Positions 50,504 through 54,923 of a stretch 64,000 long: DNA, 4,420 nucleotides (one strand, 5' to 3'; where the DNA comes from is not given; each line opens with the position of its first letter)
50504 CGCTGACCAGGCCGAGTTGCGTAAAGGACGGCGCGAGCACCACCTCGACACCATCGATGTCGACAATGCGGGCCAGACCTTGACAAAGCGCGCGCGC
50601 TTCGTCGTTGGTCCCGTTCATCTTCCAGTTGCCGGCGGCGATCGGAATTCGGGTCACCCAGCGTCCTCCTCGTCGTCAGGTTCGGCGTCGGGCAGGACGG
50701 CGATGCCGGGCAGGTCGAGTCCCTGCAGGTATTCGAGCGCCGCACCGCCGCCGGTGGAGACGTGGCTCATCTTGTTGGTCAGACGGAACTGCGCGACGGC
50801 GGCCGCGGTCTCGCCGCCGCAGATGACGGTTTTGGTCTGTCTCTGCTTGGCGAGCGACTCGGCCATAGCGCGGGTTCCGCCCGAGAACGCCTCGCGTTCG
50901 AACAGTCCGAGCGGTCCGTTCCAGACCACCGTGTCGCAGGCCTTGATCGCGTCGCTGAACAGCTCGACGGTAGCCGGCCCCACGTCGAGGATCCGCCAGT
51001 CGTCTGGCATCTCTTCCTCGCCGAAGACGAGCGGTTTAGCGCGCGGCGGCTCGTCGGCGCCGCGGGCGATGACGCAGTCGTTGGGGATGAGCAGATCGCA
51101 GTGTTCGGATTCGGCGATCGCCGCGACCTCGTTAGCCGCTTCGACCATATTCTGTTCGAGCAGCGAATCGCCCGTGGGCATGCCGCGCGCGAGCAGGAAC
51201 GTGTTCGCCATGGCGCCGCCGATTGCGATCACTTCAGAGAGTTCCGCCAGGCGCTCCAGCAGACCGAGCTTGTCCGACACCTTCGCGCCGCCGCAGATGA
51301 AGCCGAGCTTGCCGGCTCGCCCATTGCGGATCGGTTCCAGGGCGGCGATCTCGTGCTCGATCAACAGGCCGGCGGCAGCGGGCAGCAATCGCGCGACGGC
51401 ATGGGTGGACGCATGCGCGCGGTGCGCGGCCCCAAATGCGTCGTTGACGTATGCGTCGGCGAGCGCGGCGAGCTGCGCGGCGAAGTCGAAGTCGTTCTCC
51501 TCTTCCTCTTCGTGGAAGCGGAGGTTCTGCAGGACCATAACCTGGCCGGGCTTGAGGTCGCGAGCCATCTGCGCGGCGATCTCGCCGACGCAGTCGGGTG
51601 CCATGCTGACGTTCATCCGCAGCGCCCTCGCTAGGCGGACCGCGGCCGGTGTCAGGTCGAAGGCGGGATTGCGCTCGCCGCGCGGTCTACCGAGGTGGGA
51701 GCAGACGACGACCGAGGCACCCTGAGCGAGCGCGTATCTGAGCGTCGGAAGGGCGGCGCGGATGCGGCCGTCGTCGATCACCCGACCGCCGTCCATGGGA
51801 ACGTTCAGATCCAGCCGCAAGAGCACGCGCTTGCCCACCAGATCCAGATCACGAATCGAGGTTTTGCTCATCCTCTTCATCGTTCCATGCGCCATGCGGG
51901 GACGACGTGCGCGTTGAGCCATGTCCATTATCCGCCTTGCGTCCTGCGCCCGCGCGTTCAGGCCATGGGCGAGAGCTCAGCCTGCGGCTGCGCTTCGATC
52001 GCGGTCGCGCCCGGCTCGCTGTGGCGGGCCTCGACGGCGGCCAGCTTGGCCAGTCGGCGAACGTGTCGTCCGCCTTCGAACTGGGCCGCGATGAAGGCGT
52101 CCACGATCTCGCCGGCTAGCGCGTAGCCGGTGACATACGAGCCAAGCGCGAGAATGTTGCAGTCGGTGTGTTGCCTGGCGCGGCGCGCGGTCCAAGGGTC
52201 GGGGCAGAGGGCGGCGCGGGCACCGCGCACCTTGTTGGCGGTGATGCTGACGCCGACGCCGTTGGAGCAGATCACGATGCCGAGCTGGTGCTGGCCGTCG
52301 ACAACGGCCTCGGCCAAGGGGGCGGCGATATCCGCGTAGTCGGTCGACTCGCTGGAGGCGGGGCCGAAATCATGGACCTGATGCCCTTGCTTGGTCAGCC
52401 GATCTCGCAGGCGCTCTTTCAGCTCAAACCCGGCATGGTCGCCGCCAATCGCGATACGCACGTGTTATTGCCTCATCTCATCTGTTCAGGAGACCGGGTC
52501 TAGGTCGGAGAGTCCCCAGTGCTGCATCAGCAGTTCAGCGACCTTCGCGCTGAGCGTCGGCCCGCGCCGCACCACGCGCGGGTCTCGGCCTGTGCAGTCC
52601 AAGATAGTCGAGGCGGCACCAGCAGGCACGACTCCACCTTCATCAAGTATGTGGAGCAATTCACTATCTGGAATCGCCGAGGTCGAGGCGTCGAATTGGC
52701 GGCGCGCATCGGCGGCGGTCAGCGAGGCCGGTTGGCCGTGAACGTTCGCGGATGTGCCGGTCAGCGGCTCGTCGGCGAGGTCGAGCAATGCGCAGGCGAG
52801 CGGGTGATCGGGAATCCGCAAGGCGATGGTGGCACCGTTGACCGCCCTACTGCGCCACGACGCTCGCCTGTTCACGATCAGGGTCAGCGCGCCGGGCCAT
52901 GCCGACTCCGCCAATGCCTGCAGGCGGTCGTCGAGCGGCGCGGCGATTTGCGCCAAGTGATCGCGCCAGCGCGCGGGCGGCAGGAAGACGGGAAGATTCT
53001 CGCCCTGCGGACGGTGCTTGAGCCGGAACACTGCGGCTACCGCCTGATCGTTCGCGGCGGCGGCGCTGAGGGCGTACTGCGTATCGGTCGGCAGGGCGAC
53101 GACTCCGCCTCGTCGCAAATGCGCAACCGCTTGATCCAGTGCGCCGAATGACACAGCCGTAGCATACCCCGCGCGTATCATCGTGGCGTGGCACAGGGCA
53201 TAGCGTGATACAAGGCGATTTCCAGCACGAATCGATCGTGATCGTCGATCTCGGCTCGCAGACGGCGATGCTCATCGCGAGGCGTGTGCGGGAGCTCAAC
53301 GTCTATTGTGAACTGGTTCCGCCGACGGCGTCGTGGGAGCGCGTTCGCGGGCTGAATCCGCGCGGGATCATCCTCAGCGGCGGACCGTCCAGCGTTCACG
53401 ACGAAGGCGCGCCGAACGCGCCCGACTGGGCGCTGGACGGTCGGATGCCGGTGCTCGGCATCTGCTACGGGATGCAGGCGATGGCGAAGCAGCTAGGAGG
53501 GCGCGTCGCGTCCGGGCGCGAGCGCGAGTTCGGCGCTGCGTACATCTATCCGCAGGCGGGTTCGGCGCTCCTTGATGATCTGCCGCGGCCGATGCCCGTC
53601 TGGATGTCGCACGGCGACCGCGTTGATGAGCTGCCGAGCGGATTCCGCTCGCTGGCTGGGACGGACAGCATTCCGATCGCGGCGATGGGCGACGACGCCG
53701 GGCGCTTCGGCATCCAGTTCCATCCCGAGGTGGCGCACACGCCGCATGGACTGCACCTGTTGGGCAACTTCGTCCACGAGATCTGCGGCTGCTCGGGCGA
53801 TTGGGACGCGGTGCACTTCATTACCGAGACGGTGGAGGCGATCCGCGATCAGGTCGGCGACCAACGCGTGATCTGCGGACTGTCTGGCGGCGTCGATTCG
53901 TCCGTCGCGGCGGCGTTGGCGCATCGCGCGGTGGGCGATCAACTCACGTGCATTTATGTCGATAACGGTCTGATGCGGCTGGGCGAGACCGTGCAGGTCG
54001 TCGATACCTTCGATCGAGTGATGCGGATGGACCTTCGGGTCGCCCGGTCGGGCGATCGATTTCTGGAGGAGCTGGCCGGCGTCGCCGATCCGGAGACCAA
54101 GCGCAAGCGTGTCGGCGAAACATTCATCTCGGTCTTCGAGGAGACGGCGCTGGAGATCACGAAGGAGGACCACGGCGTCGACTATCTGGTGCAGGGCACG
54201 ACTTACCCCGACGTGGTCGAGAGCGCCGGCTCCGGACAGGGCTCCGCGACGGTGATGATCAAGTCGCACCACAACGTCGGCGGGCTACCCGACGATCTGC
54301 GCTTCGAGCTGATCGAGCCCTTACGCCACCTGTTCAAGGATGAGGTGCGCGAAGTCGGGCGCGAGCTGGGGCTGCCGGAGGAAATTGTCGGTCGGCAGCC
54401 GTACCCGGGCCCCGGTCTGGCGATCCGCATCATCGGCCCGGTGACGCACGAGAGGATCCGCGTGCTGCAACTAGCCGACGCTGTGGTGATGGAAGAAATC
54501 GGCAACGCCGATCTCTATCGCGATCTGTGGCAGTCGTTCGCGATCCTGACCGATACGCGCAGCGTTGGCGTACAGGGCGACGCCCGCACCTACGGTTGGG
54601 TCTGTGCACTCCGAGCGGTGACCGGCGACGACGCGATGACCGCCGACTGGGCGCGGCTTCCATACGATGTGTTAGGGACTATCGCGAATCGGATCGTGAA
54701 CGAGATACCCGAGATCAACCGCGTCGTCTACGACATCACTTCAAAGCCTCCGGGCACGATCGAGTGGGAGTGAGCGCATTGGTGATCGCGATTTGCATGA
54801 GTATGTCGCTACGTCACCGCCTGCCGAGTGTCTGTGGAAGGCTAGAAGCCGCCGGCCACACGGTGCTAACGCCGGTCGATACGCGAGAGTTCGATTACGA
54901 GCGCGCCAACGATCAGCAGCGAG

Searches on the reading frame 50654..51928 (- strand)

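Call 86: search_protein_families(library=pfam, proteins=[window:50654-51928:-], max_evalue=0.00001)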
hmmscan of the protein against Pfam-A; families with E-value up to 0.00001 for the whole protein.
window:50654-51928:- (424 aa): 1 family
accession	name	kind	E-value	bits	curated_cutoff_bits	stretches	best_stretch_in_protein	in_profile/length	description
PF00162.24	PGK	-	2.6e-134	448.4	27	1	25-403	1-378/379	Phosphoglycerate kinase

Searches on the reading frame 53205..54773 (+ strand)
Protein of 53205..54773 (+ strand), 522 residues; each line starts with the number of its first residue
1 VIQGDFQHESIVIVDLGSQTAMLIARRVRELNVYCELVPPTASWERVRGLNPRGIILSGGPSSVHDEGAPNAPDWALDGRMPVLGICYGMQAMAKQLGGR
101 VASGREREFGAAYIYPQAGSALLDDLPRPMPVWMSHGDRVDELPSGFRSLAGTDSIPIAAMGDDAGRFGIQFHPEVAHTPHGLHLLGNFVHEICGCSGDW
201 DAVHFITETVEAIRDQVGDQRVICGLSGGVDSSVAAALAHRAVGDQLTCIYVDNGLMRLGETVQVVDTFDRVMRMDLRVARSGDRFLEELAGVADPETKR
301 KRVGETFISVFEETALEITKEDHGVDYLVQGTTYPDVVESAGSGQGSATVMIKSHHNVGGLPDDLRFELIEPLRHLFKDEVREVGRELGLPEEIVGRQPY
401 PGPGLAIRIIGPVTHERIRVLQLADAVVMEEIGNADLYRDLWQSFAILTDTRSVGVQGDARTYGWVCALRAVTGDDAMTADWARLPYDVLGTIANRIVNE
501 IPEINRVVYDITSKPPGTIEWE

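Call 86: search_protein_families(library=pfam, proteins=[window:53205-54773:+], max_evalue=0.00001)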
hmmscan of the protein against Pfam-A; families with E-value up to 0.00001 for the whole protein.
window:53205-54773:+ (522 aa): 4 families
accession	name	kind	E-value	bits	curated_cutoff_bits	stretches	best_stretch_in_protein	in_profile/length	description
PF00958.27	GMP_synt_C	-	7.5e-43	145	27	1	430-521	1-92/92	GMP synthase C terminal domain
PF00117.34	GATase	-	2e-40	138.9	22.8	1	12-192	1-189/190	Glutamine amidotransferase class-I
PF02540.23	NAD_synthase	-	5.3e-11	42.6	21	1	211-246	10-45/242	NAD synthase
PF07722.19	Peptidase_C26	-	6.9e-06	26.4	20.5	0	76-175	101-219/219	Peptidase C26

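Call 87: find_homologous_proteins(query=window:53205-54773:+, max_evalue=1e-50)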
Query window:53205-54773:+ (522 aa): 8000 proteins with E <= 1e-50 among 8000 candidates; the best 120 are listed.
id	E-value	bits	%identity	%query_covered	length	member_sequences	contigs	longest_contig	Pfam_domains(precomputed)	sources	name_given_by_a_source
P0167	0.0e+0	1196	100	100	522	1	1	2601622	PF00958.28,PF07722.20,PF03054.23,PF00117.35,PF02540.24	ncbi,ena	-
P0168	0.0e+0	1088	91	99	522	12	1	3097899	PF00958.28,PF07722.20,PF03054.23,PF00117.35,PF02540.24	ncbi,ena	-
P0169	0.0e+0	1072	89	99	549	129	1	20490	PF00958.28,PF07722.20,PF03054.23,PF00117.35,PF02540.24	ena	-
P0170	0.0e+0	1068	89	100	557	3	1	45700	PF00958.28,PF07722.20,PF03054.23,PF00117.35,PF02540.24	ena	-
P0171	0.0e+0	1043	86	100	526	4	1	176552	PF00958.28,PF07722.20,PF03054.23,PF00117.35,PF02540.24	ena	-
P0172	0.0e+0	1038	86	99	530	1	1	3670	PF00958.28,PF07722.20,PF00117.35,PF02540.24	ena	-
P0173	0.0e+0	1026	86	99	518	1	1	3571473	PF00958.28,PF07722.20,PF03054.23,PF00117.35,PF02540.24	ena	-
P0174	0.0e+0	1020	86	99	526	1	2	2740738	PF00958.28,PF07722.20,PF03054.23,PF00117.35,PF02540.24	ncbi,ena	-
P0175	0.0e+0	1016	85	99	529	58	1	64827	PF00958.28,PF07722.20,PF03054.23,PF00117.35,PF02540.24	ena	-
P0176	0.0e+0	1016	86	98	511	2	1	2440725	PF00958.28,PF07722.20,PF03054.23,PF00117.35,PF02540.24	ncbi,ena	-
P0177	3.7e-294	994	83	100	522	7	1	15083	PF00958.28,PF07722.20,PF03054.23,PF00117.35,PF02540.24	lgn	-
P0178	5.5e-293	991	83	98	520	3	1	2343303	PF00958.28,PF07722.20,PF00117.35,PF02540.24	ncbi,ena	-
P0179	1.7e-289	979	84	96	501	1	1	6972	PF00958.28,PF07722.20,PF03054.23,PF00117.35,PF02540.24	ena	-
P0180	6.4e-289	977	82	99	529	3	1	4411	PF00958.28,PF07722.20,PF00117.35,PF02540.24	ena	-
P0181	7.3e-284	960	83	98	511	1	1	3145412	PF00958.28,PF07722.20,PF00117.35,PF02540.24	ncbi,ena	-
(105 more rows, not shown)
